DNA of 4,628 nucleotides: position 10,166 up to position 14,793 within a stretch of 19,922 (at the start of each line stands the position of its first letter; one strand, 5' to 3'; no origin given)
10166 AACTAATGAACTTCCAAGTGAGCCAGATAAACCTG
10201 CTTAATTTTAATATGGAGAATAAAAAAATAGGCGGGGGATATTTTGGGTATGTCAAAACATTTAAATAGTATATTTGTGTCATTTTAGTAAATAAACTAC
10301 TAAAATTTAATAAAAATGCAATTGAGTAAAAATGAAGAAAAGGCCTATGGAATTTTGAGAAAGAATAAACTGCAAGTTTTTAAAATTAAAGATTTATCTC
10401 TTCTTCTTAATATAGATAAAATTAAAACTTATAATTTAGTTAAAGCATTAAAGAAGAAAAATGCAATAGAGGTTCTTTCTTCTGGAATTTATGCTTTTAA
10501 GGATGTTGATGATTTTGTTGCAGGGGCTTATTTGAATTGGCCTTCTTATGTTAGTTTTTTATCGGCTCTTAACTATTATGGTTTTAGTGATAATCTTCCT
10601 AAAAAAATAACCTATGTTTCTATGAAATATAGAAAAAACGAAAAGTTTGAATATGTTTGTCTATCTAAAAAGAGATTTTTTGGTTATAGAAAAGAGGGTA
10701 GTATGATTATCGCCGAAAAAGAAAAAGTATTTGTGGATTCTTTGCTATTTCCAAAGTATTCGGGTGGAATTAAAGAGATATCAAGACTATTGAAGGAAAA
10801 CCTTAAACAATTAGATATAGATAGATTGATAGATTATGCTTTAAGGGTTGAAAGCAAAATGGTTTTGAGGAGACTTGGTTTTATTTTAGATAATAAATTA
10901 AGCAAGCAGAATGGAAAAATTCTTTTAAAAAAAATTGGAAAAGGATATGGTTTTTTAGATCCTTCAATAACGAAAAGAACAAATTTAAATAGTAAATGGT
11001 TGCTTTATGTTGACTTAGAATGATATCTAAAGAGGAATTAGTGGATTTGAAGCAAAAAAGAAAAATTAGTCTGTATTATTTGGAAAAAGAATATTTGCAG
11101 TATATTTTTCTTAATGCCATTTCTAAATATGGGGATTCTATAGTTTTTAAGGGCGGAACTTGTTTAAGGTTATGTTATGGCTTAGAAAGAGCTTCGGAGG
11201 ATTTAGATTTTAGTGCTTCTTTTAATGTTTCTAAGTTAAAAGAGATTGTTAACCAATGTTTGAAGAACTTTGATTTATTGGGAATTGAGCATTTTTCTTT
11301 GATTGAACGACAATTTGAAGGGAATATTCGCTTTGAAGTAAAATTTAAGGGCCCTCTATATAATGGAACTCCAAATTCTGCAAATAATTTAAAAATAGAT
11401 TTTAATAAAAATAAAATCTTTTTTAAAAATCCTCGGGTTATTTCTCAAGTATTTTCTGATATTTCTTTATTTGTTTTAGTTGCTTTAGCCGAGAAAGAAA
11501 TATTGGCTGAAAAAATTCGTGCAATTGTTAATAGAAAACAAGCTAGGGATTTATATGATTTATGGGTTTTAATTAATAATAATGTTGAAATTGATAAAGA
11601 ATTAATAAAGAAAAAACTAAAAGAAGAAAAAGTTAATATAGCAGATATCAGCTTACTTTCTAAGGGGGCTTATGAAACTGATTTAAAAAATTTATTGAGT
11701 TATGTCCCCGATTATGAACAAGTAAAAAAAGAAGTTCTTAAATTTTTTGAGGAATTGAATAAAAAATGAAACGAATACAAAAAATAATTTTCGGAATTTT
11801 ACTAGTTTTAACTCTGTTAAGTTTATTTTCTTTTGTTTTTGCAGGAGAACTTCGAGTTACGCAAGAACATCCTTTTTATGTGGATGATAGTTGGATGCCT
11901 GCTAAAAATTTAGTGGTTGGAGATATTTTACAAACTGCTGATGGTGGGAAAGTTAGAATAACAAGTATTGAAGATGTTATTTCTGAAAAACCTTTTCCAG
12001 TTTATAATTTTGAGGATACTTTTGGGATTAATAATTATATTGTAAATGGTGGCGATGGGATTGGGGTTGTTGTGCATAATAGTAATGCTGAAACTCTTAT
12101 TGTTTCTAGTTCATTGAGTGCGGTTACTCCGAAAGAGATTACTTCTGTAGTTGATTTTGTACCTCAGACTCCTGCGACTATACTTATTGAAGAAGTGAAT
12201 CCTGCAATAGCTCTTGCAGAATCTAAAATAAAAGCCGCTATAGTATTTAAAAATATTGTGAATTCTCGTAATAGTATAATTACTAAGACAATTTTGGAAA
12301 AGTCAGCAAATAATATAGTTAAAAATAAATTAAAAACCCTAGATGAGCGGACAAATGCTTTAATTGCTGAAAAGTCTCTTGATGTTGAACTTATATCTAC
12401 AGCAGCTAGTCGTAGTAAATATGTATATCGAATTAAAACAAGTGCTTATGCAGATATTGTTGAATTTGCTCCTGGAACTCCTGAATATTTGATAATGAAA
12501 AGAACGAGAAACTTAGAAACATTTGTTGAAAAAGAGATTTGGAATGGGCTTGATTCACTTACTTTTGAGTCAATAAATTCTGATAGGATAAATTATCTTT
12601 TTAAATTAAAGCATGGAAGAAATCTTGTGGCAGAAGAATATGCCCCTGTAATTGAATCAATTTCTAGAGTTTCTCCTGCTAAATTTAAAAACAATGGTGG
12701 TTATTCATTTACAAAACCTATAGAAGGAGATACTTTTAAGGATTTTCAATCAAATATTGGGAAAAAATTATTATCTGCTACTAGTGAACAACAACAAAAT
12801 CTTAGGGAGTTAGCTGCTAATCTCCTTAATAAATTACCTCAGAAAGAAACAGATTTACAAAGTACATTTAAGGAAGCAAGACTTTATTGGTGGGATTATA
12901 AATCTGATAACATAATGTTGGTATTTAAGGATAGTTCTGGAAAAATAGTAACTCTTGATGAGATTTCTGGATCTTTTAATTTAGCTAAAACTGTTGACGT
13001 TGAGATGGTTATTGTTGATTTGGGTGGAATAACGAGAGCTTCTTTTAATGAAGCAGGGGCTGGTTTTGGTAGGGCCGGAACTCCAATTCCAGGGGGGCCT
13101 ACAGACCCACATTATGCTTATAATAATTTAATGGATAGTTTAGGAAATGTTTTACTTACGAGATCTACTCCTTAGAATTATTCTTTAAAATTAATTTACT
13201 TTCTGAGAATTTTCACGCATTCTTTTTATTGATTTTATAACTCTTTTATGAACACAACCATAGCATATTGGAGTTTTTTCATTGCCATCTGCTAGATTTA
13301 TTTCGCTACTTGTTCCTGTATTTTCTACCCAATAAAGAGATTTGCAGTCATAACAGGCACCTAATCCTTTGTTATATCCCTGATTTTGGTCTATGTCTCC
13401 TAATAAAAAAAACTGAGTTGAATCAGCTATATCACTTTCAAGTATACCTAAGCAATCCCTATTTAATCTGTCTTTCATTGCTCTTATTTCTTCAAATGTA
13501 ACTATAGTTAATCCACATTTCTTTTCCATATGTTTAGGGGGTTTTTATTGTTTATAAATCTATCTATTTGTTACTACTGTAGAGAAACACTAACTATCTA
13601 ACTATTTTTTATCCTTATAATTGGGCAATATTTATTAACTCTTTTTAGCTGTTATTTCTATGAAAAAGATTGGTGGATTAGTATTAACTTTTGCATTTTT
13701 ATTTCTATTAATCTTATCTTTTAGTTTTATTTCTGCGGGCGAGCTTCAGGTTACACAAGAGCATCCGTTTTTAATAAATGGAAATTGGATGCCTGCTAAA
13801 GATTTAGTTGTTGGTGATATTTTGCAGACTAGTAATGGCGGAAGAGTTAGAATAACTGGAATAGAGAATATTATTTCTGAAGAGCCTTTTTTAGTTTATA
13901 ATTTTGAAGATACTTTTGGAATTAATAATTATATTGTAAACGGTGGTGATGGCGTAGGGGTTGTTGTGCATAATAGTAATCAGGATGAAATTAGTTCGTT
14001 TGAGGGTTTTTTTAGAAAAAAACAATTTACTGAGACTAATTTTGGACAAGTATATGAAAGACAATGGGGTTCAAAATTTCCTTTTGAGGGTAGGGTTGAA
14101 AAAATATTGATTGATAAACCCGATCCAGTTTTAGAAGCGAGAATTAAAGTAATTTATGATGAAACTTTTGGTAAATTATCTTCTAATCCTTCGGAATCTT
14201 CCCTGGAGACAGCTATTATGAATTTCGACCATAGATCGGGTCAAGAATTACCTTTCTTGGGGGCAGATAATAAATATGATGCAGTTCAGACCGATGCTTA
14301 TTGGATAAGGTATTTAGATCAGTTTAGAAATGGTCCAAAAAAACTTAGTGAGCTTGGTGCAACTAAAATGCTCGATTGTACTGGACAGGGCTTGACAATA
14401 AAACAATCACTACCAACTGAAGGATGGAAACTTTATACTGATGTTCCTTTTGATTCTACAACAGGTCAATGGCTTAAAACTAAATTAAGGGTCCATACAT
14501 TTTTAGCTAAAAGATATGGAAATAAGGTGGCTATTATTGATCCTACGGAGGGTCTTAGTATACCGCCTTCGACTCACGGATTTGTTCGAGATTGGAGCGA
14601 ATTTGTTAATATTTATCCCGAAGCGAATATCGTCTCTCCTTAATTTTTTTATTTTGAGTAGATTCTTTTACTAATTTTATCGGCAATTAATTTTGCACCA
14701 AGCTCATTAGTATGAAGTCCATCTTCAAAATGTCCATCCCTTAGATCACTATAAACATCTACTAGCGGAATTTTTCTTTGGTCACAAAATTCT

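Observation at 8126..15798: Genetically split Hint domain: one N-fragment on a giant surface protein, three signal-peptide-led C-fragments carrying different C-terminal domains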

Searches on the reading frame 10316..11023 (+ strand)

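Call 5: search_protein_families(library=pfam, proteins=[window:10316-11023:+], max_evalue=0.1)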
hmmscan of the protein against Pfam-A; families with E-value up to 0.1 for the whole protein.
window:10316-11023:+ (235 aa): 2 families
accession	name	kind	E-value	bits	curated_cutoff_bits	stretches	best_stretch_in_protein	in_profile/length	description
PF01978.25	TrmB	-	0.001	19.3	25.6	1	3-61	6-62/68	Sugar-specific transcriptional regulator TrmB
PF09407.15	AbiEi_1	-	0.0014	19.3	22.2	1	66-192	6-141/142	AbiEi antitoxin C-terminal domain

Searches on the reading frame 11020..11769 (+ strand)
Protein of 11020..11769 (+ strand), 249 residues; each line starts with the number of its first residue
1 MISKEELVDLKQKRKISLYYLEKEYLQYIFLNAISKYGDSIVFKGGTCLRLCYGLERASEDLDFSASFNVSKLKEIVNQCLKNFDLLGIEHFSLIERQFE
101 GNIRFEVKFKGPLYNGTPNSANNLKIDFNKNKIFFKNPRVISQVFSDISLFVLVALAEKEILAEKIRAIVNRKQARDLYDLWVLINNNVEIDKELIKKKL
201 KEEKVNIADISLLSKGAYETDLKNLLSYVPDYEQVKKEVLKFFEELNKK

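Call 5: search_protein_families(library=pfam, proteins=[window:11020-11769:+], max_evalue=0.1)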
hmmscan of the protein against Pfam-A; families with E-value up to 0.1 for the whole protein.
window:11020-11769:+ (249 aa): 3 families
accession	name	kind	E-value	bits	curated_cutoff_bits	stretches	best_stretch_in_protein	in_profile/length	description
PF08843.17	AbiEii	-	2.1e-29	103.6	22.5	1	31-220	3-210/238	Nucleotidyl transferase AbiEii toxin, Type IV TA system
PF02223.23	Thymidylate_kin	-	0.021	15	27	1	161-223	37-100/185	Thymidylate kinase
PF18908.5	DUF5663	-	0.057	14.4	23.7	0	193-245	36-82/84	Protein of unknown function (DUF5663)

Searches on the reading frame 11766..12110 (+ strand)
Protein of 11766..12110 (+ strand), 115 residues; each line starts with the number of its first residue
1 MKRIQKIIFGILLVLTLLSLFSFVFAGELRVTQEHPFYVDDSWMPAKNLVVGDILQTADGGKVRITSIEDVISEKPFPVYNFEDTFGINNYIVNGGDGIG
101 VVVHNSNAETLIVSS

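Call 19: find_related_loci(query=A1, collection=genome_contigs, flank=10000)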
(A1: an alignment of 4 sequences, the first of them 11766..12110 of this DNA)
Query A1 (115 aa) in genome_contigs; peptide patterns used: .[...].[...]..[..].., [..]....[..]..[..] (x = any residue, [..] = any of these).
66 stretches matched a pattern, but none encodes a relative of the query by tblastn (E <= 1e-3).

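Call 20: find_related_loci(query=A1, collection=metagenome_contigs, flank=10000)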
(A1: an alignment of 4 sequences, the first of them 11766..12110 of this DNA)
Query A1 (115 aa) in metagenome_contigs; peptide patterns used: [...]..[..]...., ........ (x = any residue, [..] = any of these).
327 stretches matched a pattern; 81 encode a relative of the query (tblastn E <= 1e-3); the best 80 are kept; 79 distinct loci.
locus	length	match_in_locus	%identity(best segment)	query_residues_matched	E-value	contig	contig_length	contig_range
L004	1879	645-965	57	1-107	8e-35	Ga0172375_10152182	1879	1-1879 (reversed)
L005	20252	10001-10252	68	22-106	2e-33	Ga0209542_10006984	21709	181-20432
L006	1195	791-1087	52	12-111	2e-31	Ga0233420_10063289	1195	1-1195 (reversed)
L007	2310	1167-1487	53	1-107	7e-31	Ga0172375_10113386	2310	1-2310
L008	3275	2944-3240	52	12-111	1e-30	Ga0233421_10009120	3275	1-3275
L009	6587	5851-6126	57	22-109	2e-27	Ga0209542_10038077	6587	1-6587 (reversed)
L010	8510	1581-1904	56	1-108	3e-26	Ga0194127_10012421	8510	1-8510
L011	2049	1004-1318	48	11-109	8e-25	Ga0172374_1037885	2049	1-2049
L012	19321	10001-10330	44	5-107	2e-24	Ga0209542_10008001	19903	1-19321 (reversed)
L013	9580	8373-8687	50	10-109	2e-23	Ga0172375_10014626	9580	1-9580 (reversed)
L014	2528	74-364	49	10-112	3e-23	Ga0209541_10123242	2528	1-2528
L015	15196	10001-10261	61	24-106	5e-23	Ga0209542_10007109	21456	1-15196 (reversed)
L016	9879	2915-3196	48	11-108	8e-23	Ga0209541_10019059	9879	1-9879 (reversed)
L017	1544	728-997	60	24-109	1e-22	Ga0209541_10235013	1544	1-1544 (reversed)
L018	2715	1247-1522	51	10-107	1e-22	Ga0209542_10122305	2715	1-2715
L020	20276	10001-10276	51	11-107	5e-22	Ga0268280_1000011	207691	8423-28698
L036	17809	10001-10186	56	22-83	2e-19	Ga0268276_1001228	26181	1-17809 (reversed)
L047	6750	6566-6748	52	22-82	8e-18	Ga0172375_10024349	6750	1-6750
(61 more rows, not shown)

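Call 27: search_protein_representatives(alignment_id=A1)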
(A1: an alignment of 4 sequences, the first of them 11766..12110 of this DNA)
Query: 4 sequences, 115 profile positions. Proteins with E-value up to 0.001 (for the whole library): 5460; up to 1e-10: 415; up to 1e-30: 51. The best 150 are listed.
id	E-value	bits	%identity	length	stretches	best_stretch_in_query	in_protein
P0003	7.0e-58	209.8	-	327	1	1-114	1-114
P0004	7.7e-58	209.7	-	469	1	1-113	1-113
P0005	1.2e-57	209.1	-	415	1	1-112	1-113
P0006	2.9e-43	162.7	-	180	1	1-113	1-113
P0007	7.4e-42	158.2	-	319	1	1-111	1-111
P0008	1.0e-41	157.7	-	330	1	1-108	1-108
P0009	1.8e-41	156.9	-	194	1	1-108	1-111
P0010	4.7e-41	155.6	-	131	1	1-108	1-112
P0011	1.3e-40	154.2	-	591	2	2-108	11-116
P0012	1.4e-40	154.1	-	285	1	7-112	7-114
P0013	1.9e-40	153.6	-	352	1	3-111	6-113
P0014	2.5e-39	150.1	-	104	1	1-100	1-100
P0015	5.9e-39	148.8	-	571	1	4-108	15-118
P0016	8.0e-39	148.4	-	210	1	6-110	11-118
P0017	1.9e-38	147.2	-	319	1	1-107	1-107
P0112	1.2e-25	105.9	-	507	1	21-109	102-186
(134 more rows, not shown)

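Call 60: search_protein_families(library=pfam, alignment_id=A6, max_evalue=0.001)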
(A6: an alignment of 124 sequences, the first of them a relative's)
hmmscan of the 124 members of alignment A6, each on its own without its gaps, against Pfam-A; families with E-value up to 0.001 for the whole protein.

A. member 1, P0003 (327 aa): 1 family
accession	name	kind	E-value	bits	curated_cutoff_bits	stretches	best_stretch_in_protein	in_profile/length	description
PF07591.16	PT-HINT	-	2.9e-08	34.5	27.7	1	29-106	61-137/137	Pretoxin HINT domain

B. families by the number of members that match (of 124 scanned): 19 families
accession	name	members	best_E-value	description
PF07591.16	PT-HINT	124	1.1e-22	Pretoxin HINT domain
PF14890.11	Intein_splicing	83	1.9e-17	Intein splicing domain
PF14623.11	Vint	4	2.6e-08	Hint-domain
PF01079.26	Hint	4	2.1e-07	Hint module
PF08517.17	AXH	3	4e-07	Ataxin-1 and HBP1 module (AXH)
PF24390.1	PRTase-CE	3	1.3e-06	PRTase-CE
PF02661.23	Fic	2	5.7e-12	Fic/DOC family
PF01841.26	Transglut_core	2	5e-07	Transglutaminase-like superfamily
PF05394.16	AvrB_AvrC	2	1.3e-06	Avirulence protein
PF05203.21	Hom_end_hint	2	6.4e-05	Hom_end-associated Hint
PF00149.33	Metallophos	1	1.1e-06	Calcineurin-like phosphoesterase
PF12850.12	Metallophos_2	1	1.4e-05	Calcineurin-like phosphoesterase superfamily domain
PF22596.2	Scabin-like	1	4.9e-05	Scabin-like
PF23038.1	KOW6_SPT51-2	1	7e-05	Transcription elongation factor SPT5 homolog 1/2, KOW6 domain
PF13248.11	Zn_ribbon_3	1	0.00014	zinc-ribbon domain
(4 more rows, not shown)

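Call 65: search_protein_families(library=pfam, proteins=[L013:4682-8320:+, L020:6286-9990:+, L036:6457-9957:+, L047:2052-5405:+, L012:3658-7782:+], max_evalue=0.001)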
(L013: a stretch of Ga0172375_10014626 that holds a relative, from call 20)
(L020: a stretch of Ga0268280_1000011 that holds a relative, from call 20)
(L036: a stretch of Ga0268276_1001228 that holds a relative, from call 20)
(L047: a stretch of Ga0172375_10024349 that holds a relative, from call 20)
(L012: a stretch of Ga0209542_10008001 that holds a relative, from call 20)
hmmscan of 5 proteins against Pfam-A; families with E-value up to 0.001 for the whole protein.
L013:4682-8320:+ (1213 aa): 2 families
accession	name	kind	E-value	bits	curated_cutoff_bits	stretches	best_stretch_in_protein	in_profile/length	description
PF01079.26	Hint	-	8.2e-05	22.7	29.7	1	1150-1203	8-60/213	Hint module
PF05203.21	Hom_end_hint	-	0.00061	20.3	32.1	0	1155-1185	1-31/228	Hom_end-associated Hint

L020:6286-9990:+ (1235 aa): 1 family
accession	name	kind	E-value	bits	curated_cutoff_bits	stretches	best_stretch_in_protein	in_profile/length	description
PF01079.26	Hint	-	0.00092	19.3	29.7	0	1173-1229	9-64/213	Hint module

L036:6457-9957:+ (1167 aa): 1 family
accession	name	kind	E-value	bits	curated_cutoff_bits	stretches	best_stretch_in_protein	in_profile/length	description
PF01079.26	Hint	-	5.5e-05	23.3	29.7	1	1101-1161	5-64/213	Hint module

L047:2052-5405:+ (1118 aa): 1 family
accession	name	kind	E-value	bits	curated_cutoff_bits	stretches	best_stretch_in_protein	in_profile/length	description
PF01079.26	Hint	-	6.3e-05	23.1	29.7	1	1055-1112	8-64/213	Hint module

L012:3658-7782:+ (1375 aa): 2 families
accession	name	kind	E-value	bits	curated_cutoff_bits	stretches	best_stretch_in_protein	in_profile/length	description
PF18998.6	Flg_new_2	-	1.4e-35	121.5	23.6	3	415-482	9-71/73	Divergent InlB B-repeat domain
PF05203.21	Hom_end_hint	-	6.7e-05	23.4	32.1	1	1315-1344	2-31/228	Hom_end-associated Hint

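Call 83: find_encoding_contigs(protein=P0112, flank=8000, max_places=3)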
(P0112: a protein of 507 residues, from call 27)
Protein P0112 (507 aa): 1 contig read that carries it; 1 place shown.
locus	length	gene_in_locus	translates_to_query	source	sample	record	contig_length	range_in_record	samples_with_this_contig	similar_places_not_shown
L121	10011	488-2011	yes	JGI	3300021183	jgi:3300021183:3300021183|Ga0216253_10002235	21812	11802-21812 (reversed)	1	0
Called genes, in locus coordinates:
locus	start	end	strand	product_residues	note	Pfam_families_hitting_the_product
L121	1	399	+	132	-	?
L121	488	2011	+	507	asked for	PF01079:Hint (weak), PF14623:Vint (weak), PF07591:PT-HINT, PF14890:Intein_splicing (faint)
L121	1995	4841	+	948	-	PF05593:RHS_repeat (faint), PF11617:Cu-binding_MopE, PF07953:Toxin_R_bind_N (weak), PF13385:Laminin_G_3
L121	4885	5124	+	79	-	PF00391:PEP-utilizers (weak)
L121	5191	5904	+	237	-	-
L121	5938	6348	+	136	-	PF01951:Archease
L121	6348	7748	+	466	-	PF01139:RtcB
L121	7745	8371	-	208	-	PF14582:Metallophos_3 (faint), PF00149:Metallophos, PF12850:Metallophos_2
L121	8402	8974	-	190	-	PF01300:Sua5_yciO_yrdC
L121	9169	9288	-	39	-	-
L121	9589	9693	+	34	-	-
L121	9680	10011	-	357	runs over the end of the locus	PF13191:AAA_16, PF00931:NB-ARC, PF01637:ATPase_2 (weak), PF05621:TniB (faint), PF00004:AAA (weak), PF05729:NACHT (weak), PF13401:AAA_22, PF22703:Cdc6_lid, +2 more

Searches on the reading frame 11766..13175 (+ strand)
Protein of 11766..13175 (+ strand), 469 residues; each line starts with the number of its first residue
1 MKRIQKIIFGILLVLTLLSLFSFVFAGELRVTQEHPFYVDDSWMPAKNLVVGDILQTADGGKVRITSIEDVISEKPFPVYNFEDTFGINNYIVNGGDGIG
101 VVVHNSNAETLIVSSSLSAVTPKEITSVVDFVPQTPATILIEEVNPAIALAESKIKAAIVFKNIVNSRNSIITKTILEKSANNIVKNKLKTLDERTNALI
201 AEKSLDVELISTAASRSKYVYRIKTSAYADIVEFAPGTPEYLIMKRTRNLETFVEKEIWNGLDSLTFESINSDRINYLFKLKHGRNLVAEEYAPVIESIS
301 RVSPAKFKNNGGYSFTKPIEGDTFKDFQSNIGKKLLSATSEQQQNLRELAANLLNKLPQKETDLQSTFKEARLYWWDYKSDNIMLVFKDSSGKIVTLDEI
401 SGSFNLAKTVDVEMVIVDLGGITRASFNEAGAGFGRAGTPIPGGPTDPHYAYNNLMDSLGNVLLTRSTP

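Call 5: search_protein_families(library=pfam, proteins=[window:11766-13175:+], max_evalue=0.1)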
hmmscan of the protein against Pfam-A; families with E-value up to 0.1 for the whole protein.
window:11766-13175:+ (469 aa): 2 families
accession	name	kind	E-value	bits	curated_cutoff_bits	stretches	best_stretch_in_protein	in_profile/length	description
PF07591.16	PT-HINT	-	8.1e-09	36.3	27.7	1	29-106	61-137/137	Pretoxin HINT domain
PF11061.14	Tsr0524-like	-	0.029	14.6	25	1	60-108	2-50/61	Cytochrome b6f, subunit Tsr0524-like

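Call 7: search_protein_families(library=ncbifam, proteins=[window:11766-13175:+], max_evalue=0.1)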
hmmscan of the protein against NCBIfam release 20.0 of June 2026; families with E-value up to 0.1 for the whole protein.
window:11766-13175:+ (469 aa): 0 families

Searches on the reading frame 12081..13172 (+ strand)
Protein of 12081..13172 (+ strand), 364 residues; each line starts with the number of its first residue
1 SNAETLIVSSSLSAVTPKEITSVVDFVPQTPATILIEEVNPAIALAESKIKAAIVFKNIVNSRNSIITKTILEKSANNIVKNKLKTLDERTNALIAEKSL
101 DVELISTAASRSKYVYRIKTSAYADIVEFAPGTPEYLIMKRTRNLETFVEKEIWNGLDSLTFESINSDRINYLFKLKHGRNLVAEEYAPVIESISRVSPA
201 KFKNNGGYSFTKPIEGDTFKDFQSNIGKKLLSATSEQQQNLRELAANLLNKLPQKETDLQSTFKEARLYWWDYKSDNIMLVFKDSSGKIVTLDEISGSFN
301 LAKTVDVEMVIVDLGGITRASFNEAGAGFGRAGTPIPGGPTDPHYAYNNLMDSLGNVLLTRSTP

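Call 74: search_solved_structures(query=window:12081-13172:+, max_evalue=1)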
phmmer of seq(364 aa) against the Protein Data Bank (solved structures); distinct sequences matched with E-value up to 1: 0.

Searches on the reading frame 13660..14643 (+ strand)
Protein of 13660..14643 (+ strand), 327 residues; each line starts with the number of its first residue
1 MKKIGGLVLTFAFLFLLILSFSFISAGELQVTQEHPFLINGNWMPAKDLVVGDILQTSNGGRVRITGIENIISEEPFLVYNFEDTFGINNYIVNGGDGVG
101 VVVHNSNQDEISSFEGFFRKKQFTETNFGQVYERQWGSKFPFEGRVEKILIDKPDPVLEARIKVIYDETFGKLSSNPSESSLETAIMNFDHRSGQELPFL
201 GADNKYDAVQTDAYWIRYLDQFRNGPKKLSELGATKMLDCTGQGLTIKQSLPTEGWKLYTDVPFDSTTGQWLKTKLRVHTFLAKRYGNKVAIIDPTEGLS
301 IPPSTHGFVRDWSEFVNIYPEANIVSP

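Call 5: search_protein_families(library=pfam, proteins=[window:13660-14643:+], max_evalue=0.1)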
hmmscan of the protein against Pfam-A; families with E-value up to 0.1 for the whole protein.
window:13660-14643:+ (327 aa): 2 families
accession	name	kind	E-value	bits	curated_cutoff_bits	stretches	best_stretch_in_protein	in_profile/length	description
PF07591.16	PT-HINT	-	2.9e-08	34.5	27.7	1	29-106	61-137/137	Pretoxin HINT domain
PF11061.14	Tsr0524-like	-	0.027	14.7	25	0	60-110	2-52/61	Cytochrome b6f, subunit Tsr0524-like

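Call 7: search_protein_families(library=ncbifam, proteins=[window:13660-14643:+], max_evalue=0.1)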
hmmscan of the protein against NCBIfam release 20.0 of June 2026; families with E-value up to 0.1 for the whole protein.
window:13660-14643:+ (327 aa): 3 families
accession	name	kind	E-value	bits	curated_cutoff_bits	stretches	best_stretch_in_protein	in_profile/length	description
NF050003.1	PetP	equivalog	0.036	14.2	65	0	60-109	4-51/60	cytochrome b6f subunit PetP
NF011418.0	PRK14845.1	equivalog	0.071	10.8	756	1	28-55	103-130/1049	translation initiation factor IF-2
TIGR04429.1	Phr_nterm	subfamily_domain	0.096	13.2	25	0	1-26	1-24/28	Phr family secreted Rap phosphatase inhibitor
